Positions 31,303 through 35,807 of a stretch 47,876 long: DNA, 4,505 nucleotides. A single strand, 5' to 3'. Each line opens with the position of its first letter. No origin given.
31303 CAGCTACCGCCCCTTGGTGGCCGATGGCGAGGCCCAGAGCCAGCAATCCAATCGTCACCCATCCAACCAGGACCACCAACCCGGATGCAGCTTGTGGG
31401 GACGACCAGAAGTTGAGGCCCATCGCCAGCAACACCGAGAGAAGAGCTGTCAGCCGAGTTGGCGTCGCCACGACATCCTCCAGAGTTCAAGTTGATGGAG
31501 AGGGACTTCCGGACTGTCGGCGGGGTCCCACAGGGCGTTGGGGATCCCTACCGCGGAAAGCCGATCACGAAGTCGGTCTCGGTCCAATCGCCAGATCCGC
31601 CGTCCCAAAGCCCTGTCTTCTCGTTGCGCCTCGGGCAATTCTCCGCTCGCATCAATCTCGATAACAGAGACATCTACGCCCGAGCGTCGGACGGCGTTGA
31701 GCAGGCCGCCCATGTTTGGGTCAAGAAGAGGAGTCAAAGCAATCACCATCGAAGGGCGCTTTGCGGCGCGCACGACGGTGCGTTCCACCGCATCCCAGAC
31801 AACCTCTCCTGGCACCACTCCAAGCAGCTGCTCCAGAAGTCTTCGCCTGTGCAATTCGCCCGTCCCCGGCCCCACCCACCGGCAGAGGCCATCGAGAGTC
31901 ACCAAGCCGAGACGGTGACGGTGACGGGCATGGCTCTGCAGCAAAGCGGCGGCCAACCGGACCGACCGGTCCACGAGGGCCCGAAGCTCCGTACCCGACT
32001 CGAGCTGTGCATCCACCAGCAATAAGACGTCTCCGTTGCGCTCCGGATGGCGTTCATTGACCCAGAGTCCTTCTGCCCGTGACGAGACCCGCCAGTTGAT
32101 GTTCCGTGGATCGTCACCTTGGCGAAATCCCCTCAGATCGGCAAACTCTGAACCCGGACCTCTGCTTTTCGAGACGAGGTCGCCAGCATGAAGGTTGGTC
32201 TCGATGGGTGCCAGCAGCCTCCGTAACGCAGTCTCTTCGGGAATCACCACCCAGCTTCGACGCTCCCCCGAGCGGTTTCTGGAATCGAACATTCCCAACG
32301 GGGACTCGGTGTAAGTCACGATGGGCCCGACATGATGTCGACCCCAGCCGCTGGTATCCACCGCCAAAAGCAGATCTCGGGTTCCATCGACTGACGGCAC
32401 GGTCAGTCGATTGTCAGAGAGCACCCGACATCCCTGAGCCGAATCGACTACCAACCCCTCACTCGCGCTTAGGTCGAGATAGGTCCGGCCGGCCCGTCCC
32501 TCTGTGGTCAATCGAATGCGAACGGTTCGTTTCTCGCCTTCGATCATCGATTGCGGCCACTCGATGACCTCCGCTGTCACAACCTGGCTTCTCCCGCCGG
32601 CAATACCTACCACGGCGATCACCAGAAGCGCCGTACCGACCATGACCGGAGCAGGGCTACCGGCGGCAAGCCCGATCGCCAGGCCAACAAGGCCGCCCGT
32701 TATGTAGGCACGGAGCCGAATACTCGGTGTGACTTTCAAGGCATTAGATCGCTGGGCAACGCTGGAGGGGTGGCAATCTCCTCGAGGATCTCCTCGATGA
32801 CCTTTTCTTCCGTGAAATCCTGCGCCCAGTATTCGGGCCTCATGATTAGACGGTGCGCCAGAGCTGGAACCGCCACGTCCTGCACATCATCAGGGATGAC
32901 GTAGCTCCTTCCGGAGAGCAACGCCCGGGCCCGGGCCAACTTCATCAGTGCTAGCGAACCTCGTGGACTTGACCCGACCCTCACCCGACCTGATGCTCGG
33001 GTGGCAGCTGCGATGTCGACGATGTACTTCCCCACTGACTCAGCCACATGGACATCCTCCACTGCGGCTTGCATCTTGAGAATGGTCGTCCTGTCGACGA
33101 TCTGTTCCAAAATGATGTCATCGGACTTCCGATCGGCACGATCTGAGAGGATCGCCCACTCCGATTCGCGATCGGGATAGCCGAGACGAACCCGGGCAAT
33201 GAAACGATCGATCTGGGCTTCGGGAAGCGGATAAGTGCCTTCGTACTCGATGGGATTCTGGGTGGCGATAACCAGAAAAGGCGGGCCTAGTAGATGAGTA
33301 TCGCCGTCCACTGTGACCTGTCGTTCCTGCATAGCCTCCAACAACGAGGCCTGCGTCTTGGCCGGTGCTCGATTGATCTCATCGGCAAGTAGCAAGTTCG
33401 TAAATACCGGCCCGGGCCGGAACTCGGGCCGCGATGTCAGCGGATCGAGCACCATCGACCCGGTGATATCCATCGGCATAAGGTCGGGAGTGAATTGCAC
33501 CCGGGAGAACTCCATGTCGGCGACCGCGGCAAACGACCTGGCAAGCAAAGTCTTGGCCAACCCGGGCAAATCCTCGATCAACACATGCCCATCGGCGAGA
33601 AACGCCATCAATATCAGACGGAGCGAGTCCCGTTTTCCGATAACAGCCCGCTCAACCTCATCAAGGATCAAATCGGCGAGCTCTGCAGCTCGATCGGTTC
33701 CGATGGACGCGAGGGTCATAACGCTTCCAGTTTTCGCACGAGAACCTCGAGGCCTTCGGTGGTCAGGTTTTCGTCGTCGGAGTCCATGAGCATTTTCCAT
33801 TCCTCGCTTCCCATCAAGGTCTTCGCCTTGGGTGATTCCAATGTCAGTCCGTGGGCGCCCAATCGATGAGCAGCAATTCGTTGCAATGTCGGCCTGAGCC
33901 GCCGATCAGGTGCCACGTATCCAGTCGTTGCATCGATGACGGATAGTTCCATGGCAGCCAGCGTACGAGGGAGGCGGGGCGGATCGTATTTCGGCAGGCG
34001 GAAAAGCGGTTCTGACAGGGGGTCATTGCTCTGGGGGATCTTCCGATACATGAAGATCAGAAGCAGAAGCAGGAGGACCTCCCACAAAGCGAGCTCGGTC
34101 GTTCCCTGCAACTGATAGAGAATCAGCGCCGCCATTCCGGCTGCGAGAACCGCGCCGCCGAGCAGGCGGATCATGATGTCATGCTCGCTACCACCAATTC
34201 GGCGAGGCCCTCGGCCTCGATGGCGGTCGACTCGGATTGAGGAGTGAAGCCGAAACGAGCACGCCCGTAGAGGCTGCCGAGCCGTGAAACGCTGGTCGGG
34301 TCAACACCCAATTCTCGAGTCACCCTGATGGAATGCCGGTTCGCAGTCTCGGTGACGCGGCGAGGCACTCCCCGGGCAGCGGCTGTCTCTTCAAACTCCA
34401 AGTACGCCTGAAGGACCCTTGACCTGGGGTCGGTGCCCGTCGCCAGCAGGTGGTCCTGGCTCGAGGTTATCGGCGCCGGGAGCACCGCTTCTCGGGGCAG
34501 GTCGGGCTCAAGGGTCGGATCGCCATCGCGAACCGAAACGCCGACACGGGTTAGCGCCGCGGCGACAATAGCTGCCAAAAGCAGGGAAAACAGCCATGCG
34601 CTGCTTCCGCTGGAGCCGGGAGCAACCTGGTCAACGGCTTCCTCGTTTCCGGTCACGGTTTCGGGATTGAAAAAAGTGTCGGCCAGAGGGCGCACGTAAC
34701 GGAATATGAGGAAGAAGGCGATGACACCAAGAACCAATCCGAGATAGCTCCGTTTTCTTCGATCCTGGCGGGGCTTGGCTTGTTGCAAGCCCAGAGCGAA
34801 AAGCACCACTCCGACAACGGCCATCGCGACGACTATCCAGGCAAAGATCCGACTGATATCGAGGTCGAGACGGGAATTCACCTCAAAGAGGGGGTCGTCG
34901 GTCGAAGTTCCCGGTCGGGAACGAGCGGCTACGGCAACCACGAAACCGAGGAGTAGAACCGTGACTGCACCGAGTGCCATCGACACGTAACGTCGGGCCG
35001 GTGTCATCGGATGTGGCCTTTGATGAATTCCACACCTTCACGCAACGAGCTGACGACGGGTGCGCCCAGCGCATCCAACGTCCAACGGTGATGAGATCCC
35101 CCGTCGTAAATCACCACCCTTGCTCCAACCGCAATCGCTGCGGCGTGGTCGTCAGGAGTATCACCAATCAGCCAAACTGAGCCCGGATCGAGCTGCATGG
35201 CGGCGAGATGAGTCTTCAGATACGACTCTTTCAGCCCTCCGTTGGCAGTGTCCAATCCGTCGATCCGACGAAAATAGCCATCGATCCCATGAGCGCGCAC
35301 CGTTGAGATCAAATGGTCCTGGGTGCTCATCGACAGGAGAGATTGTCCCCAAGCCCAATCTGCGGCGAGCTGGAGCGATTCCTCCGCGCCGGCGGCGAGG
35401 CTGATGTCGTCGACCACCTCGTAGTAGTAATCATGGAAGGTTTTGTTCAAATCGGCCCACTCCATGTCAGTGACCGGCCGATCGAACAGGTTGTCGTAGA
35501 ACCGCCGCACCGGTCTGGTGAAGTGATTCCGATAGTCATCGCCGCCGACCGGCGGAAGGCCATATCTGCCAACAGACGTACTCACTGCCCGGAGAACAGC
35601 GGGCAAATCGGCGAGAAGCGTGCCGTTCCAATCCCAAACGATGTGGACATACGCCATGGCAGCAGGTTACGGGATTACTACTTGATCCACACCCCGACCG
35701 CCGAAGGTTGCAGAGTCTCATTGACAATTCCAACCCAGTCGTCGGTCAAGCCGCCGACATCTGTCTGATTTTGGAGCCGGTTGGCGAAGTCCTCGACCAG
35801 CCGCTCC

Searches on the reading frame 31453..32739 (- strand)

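Call 27: search_protein_families(library=pfam, proteins=[window:31453-32739:-])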
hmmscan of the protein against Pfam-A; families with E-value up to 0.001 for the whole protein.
window:31453-32739:- (429 aa): 1 family
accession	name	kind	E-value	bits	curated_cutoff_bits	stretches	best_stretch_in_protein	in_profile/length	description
PF01882.25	DUF58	-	6.6e-16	58.6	23.4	1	202-362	2-168/216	Protein of unknown function DUF58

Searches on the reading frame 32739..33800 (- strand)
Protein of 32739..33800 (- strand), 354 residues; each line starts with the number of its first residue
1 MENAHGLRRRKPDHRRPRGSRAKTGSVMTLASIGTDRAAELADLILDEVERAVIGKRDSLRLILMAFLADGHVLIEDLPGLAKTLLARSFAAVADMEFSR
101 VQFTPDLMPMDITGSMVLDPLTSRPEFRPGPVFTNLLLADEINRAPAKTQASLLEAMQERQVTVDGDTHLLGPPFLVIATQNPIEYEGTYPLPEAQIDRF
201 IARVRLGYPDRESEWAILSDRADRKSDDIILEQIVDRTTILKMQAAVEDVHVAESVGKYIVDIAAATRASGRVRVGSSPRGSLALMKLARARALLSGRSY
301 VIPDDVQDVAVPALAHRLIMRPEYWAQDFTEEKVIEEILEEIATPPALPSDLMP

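Call 27: search_protein_families(library=pfam, proteins=[window:32739-33800:-])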
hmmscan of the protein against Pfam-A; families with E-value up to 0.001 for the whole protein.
window:32739-33800:- (354 aa): 4 families
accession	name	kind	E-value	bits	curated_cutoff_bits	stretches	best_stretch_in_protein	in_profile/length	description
PF07726.17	AAA_3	-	3.6e-61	205.2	27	1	72-201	1-130/131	ATPase family associated with various cellular activities (AAA)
PF17863.7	AAA_lid_2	-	1.5e-24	86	22.7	1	266-338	2-74/74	AAA lid domain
PF07728.20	AAA_5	-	3.8e-12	46.8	22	1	78-200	7-139/139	AAA domain (dynein-related subfamily)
PF20030.5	bpMoxR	-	5.3e-06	26.1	27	1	43-219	5-179/205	MoxR domain in the MoxR-vWA-beta-propeller ternary systems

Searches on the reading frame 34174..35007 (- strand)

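Call 27: search_protein_families(library=pfam, proteins=[window:34174-35007:-])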
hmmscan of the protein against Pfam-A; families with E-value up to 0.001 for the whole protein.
window:34174-35007:- (278 aa): 1 family
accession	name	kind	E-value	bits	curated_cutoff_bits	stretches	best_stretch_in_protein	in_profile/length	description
PF13559.11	DUF4129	-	1.3e-07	32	24.8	1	201-262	1-61/69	Domain of unknown function (DUF4129)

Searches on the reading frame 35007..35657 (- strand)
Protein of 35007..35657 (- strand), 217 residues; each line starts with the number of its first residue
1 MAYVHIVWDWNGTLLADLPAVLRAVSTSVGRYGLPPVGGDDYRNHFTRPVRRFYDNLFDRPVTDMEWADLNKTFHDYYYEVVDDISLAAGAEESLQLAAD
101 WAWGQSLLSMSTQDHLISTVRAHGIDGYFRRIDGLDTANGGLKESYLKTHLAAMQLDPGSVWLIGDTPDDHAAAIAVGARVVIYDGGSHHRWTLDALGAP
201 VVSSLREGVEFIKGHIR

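Call 27: search_protein_families(library=pfam, proteins=[window:35007-35657:-])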
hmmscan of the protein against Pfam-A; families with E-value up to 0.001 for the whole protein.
window:35007-35657:- (217 aa): 4 families
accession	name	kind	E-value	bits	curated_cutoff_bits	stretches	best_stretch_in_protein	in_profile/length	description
PF13419.12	HAD_2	-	1.3e-11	45.4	23.8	1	6-183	1-177/178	Haloacid dehalogenase-like hydrolase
PF00702.32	Hydrolase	-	9.9e-10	39.6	26.4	1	5-178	3-191/191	haloacid dehalogenase-like hydrolase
PF13242.12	Hydrolase_like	-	6.1e-09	36.1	22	1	146-207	9-74/75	HAD-hyrolase-like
PF12710.13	HAD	-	0.00029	21.8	27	1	6-174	1-188/189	haloacid dehalogenase-like hydrolase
